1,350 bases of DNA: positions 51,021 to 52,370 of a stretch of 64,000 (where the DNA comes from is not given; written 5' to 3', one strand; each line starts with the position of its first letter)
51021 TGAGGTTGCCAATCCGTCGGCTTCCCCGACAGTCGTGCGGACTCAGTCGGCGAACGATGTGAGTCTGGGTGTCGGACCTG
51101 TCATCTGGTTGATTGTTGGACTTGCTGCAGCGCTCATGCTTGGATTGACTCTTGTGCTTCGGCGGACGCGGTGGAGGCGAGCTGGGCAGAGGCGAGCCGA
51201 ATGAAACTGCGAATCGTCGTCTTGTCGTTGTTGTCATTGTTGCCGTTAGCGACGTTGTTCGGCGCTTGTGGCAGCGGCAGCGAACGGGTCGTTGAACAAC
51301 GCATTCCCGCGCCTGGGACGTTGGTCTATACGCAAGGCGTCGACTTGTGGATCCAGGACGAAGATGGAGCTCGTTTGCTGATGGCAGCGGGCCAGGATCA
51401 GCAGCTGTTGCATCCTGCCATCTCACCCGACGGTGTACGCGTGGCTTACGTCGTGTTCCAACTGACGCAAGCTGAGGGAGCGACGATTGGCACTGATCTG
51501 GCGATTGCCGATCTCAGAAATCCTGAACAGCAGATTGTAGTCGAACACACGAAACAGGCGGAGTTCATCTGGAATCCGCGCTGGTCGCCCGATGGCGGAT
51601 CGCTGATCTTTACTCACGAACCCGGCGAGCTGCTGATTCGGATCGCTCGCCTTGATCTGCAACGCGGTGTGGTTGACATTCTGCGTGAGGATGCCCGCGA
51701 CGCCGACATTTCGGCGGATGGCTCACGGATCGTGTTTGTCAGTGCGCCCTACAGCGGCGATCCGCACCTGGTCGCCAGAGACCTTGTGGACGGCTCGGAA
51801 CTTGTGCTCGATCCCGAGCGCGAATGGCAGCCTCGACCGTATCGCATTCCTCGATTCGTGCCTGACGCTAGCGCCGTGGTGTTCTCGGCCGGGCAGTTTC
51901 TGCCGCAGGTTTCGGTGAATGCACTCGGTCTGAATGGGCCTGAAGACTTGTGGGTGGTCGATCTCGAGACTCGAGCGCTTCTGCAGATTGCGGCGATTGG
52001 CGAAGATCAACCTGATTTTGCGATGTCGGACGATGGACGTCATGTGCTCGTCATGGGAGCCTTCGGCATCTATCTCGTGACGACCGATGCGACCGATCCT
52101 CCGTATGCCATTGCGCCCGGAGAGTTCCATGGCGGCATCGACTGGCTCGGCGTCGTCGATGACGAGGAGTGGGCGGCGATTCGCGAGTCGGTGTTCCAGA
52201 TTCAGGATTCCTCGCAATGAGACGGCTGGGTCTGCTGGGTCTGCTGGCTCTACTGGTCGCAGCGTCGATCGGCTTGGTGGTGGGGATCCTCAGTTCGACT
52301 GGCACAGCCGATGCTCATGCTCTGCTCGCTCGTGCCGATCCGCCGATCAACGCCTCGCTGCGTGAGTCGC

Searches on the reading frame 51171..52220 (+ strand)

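Call 58: search_protein_families(library=pfam, proteins=[window:51171-52220:+], max_evalue=0.00001)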
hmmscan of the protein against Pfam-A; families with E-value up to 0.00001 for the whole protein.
window:51171-52220:+ (349 aa): 1 family
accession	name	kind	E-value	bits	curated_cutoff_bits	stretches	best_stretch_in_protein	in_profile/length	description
PF07676.18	PD40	-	4.4e-09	36.5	20.9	0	135-148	13-26/38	WD40-like Beta Propeller Repeat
